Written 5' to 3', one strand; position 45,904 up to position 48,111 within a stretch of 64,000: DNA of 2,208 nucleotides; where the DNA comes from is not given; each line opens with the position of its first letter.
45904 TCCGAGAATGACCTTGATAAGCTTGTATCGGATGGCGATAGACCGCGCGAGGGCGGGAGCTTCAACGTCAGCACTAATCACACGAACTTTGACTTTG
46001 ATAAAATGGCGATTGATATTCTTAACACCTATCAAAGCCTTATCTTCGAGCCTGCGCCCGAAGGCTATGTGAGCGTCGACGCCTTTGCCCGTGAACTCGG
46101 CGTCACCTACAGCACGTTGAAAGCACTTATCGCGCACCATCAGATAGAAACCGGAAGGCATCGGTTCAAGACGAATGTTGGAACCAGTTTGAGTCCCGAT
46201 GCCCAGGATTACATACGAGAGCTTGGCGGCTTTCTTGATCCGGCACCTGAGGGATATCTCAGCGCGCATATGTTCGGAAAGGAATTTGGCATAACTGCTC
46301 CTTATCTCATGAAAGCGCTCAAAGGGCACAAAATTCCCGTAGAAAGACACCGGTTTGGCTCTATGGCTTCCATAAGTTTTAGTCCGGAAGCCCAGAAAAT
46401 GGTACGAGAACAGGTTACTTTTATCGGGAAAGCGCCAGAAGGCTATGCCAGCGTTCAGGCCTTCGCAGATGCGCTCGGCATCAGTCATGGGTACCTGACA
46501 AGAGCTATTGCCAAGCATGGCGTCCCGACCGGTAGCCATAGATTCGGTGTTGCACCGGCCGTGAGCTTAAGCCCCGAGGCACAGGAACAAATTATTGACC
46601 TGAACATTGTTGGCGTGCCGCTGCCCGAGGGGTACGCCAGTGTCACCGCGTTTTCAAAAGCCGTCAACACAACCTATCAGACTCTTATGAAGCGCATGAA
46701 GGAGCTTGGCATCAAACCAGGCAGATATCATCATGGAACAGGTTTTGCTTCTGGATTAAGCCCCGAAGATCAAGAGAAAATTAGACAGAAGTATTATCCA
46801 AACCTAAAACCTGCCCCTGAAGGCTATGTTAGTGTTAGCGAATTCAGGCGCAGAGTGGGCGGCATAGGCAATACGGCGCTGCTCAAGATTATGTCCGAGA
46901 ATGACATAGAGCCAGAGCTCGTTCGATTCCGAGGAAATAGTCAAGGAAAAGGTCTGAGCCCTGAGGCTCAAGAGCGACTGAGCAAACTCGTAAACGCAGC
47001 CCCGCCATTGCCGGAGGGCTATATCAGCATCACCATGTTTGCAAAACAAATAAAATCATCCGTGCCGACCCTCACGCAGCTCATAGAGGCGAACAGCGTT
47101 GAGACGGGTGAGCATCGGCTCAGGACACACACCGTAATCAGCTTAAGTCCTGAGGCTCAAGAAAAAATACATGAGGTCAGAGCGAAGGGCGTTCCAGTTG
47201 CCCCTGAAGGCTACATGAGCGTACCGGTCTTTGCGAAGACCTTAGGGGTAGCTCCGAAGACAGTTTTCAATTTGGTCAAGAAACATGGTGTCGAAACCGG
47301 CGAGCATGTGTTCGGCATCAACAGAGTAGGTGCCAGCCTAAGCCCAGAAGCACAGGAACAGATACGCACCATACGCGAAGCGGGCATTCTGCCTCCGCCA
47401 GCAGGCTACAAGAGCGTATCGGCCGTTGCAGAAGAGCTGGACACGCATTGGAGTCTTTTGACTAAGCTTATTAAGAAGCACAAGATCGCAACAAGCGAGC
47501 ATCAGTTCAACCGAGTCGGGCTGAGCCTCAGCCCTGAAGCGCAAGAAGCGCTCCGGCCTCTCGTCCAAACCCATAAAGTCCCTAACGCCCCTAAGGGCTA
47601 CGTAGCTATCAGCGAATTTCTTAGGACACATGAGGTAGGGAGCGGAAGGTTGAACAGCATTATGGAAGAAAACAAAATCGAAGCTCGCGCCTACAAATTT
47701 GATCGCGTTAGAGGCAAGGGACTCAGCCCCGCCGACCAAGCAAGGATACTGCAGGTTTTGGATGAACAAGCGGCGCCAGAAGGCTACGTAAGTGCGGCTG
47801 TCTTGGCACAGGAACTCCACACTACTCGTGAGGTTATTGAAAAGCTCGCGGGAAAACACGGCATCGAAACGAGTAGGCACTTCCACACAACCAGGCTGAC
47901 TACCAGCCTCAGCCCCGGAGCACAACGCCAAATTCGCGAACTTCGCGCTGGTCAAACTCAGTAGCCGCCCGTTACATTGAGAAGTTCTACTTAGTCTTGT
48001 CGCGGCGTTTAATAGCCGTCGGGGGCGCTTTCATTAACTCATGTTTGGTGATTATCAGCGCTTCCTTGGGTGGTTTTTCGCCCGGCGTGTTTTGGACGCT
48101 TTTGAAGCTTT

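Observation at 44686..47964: SF2 helicase carrying ten tandem 63-65-aa HTH-like modules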

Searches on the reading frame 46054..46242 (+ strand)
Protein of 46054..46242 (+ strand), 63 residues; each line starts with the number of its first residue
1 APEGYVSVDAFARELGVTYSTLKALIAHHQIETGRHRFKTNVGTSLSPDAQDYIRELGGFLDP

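Call 9: search_solved_structures(query=A1, max_evalue=10, show_alignments=3)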
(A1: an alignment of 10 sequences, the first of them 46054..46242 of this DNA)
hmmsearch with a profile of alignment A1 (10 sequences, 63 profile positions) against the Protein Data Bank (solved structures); distinct sequences matched with E-value up to 10: 15.
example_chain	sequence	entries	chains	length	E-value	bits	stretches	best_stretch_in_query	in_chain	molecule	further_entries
7beq_A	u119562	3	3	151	0.074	16.6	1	32-60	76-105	Myeloid differentiation primary response protein MyD88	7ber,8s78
7l6w_A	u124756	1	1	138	0.077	16.5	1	32-60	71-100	Myeloid differentiation primary response protein MyD88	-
4dom_A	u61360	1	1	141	0.081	16.4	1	32-60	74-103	Myeloid differentiation primary response protein MyD88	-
8w8m_D2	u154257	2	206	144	0.087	16.3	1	32-60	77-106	Myeloid differentiation primary response protein MyD88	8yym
4eo7_A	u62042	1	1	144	0.087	16.3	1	32-60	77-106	Myeloid differentiation primary response protein MyD88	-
2js7_A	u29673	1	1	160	0.09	16.3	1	33-60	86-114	Myeloid differentiation primary response protein MyD88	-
2z5v_A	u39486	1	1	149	0.096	16.2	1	32-60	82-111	Myeloid differentiation primary response protein MyD88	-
5li0_T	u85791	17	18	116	0.66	13.5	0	8-35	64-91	50S ribosomal protein L20 | Large ribosomal subunit protein bL20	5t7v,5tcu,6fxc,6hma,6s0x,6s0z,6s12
4wce_N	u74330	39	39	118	0.69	13.4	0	8-35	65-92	50S ribosomal protein L20 | Large ribosomal subunit protein bL20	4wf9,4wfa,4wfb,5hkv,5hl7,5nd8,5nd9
4a73_A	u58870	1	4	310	0.72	13.4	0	37-58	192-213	L-LACTATE DEHYDROGENASE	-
3vpg_A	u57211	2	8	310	1.4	12.5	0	37-58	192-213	L-lactate dehydrogenase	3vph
2e37_A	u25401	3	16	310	1.4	12.5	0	37-58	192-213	L-lactate dehydrogenase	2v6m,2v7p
6kta_A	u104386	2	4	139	1.7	12.2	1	3-29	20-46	HTH-type transcriptional regulator MntR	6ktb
2r0q_C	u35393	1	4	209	2.3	11.8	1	7-38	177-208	Putative transposon Tn552 DNA-invertase bin3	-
8csh_D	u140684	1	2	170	3.1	11.3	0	8-32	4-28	Par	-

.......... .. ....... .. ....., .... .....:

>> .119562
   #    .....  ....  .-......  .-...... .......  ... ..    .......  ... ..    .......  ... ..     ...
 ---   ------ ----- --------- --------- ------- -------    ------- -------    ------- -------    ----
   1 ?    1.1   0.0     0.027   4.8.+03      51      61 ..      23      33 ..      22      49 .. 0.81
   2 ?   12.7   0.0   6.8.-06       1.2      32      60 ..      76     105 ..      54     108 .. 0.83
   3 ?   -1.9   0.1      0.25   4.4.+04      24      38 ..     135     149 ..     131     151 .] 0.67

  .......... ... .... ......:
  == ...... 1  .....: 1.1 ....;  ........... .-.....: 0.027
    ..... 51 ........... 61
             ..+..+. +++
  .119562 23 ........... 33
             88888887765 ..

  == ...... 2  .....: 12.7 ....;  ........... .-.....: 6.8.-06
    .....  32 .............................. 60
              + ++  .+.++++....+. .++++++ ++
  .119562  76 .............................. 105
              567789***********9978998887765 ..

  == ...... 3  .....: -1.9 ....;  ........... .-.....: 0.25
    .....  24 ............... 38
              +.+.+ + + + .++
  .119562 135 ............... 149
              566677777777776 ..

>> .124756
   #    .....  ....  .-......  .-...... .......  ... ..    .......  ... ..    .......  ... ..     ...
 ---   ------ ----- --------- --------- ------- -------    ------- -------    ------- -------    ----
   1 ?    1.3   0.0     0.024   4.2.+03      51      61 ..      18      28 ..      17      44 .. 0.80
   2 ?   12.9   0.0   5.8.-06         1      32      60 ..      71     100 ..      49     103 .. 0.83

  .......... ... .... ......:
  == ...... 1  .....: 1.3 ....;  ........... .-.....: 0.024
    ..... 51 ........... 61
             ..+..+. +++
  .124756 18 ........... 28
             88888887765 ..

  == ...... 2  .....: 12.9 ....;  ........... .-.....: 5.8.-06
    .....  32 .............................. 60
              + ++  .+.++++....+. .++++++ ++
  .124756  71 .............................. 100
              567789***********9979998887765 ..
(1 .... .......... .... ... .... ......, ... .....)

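Call 10: search_protein_families(library=pfam, alignment_id=A1, max_evalue=1)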
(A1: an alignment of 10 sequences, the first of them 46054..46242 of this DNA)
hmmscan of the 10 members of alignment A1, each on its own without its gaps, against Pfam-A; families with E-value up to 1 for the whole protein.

A. member 1, window:46054-46242:+ (63 aa): 5 families
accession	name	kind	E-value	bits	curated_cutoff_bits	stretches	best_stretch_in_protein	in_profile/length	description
PF13542.12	HTH_Tnp_ISL3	-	0.065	13.2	27.4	1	7-29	28-50/51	Helix-turn-helix domain of transposase family ISL3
PF13518.12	HTH_28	-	0.079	13.5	25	1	3-26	11-33/52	Helix-turn-helix domain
PF11972.14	HTH_13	-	0.1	13.1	26.1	1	6-39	14-49/54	HTH DNA binding domain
PF12728.13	HTH_17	-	0.19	12.4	27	1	5-38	1-38/51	Helix-turn-helix domain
PF13560.12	HTH_31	-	0.23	12.2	27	0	6-39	15-43/64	Helix-turn-helix domain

B. families by the number of members that match (of 10 scanned): 19 families
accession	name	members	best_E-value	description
PF18024.7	HTH_50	2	0.053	Helix-turn-helix domain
PF13542.12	HTH_Tnp_ISL3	2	0.065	Helix-turn-helix domain of transposase family ISL3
PF13801.11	Metal_resist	2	0.079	Heavy-metal resistance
PF07453.19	NUMOD1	1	0.005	NUMOD1 domain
PF00788.29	RA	1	0.016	Ras association (RalGDS/AF-6) domain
PF18334.7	XRN1_D2_D3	1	0.018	Exoribonuclease Xrn1 D2/D3 domain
PF13936.12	HTH_38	1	0.027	Helix-turn-helix domain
PF25824.1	DUF7951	1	0.073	Repeat of unknown function (DUF7951)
PF13518.12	HTH_28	1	0.079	Helix-turn-helix domain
PF20651.3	EXOC6_Sec15_N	1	0.084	Exocyst complex component EXOC6/Sec15, N-terminal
PF13808.11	DDE_Tnp_1_assoc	1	0.097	DDE_Tnp_1-associated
PF11972.14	HTH_13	1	0.1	HTH DNA binding domain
PF08383.16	Maf_N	1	0.11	Maf N-terminal region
PF12802.13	MarR_2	1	0.13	MarR family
PF13551.12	HTH_29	1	0.13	Winged helix-turn helix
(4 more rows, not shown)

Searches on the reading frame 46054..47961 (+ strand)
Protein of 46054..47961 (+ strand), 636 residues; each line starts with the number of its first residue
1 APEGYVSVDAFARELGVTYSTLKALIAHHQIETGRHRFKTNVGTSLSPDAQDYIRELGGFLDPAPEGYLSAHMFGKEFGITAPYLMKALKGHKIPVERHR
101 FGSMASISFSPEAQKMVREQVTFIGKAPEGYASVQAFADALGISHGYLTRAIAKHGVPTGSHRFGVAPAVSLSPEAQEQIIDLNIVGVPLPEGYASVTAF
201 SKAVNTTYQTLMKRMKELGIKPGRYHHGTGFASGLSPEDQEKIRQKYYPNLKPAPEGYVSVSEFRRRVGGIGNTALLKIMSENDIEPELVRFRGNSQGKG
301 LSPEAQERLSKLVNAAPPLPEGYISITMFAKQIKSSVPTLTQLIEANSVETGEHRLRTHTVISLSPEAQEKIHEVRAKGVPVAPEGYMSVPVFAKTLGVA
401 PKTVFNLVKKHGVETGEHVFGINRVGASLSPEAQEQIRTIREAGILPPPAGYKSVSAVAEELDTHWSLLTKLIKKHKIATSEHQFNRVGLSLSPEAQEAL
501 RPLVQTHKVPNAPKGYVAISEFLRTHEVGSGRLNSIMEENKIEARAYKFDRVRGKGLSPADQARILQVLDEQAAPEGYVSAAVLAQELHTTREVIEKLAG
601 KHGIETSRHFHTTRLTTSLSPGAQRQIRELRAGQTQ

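Call 64: find_homologous_proteins(query=window:46054-47961:+, max_evalue=1e-8)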
Query window:46054-47961:+ (636 aa): 42 proteins with E <= 1e-8 among 8000 candidates.
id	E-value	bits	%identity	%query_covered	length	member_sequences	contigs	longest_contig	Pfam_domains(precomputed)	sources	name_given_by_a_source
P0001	0.0e+0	1404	100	100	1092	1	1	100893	PF00270.36,PF00176.30,PF13801.12,PF16203.12,PF18024.8,PF12802.14,PF18766.8,PF00271.38,PF04851.22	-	-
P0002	5.9e-259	879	64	99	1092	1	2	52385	PF00270.36,PF00176.30,PF04760.22,PF16203.12,PF18024.8,PF07453.20,PF18766.8,PF00271.38,PF04851.22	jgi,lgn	jgi:superfamily II DNA or RNA helicase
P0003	3.3e-249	847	61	99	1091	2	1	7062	PF00270.36,PF00176.30,PF04760.22,PF16203.12,PF18024.8,PF07453.20,PF18766.8,PF00271.38,PF04851.22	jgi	jgi:superfamily II DNA or RNA helicase/biotin operon repressor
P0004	3.8e-225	767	56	99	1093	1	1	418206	PF00270.36,PF00176.30,PF04760.22,PF16203.12,PF18024.8,PF03374.20,PF07453.20,PF18766.8,PF00271.38,PF04851.22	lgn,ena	-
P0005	1.2e-208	713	53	99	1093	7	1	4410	PF12728.14,PF00270.36,PF04760.22,PF13518.13,PF18024.8,PF03374.20,PF07453.20,PF18766.8,PF00271.38,PF04851.22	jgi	jgi:superfamily II DNA or RNA helicase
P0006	1.2e-181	623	52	89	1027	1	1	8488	PF00270.36,PF00176.30,PF16203.12,PF18766.8,PF00271.38,PF04851.22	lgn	-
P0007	2.7e-111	391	45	70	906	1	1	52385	PF04760.22,PF01527.27,PF18766.8,PF00271.38,PF04851.22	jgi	jgi:superfamily II DNA or RNA helicase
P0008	5.9e-76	274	35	69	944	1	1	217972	PF12728.14,PF00270.36,PF13730.13,PF01527.27,PF13518.13,PF16203.12,PF07453.20,PF18766.8,PF00271.38,PF04851.22,PF13556.13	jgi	jgi:superfamily II DNA or RNA helicase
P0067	8.4e-52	195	35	59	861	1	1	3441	PF00270.36,PF07453.20,PF18766.8,PF00271.38,PF04851.22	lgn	-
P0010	2.1e-51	193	31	69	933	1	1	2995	PF00270.36,PF18766.8,PF00271.38,PF04851.22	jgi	-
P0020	1.6e-31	128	29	68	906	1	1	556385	PF01418.24,PF00270.36,PF13384.13,PF16203.12,PF18024.8,PF13542.13,PF18766.8,PF00271.38,PF04851.22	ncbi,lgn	ncbi:MAG: DEAD/DEAH box helicase [Candidatus Saccharimonadales bacterium]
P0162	3.2e-27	113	28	58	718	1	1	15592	-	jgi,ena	-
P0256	3.9e-27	113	34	49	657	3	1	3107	PF00126.34,PF08279.19,PF13730.13,PF13384.13,PF01978.26,PF15978.12,PF04967.19,PF13518.13,PF02796.22,PF01381.29,PF14493.13,PF24034.2,PF01325.26,PF13412.13,PF02082.27,PF13551.13,PF08280.18,PF00196.26,PF11972.15,PF13545.13,PF23438.2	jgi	jgi:Mn-dependent DtxR family transcriptional regulator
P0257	1.7e-26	111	30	50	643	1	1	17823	PF12844.14,PF01978.26,PF15978.12,PF04967.19,PF13518.13,PF01381.29,PF18812.7,PF07453.20,PF05043.20,PF12728.14,PF02082.27,PF08220.19,PF06056.19,PF00126.34,PF13411.13,PF21476.5,PF13384.13,PF15943.12,PF01022.27,PF14493.13,PF13404.13,PF24034.2,PF13565.13,PF07278.19,PF02954.26,PF00392.28,PF01079.26,PF2343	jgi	-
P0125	3.6e-26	110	28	59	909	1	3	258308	PF00270.36,PF18766.8,PF00271.38,PF04851.22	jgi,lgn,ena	-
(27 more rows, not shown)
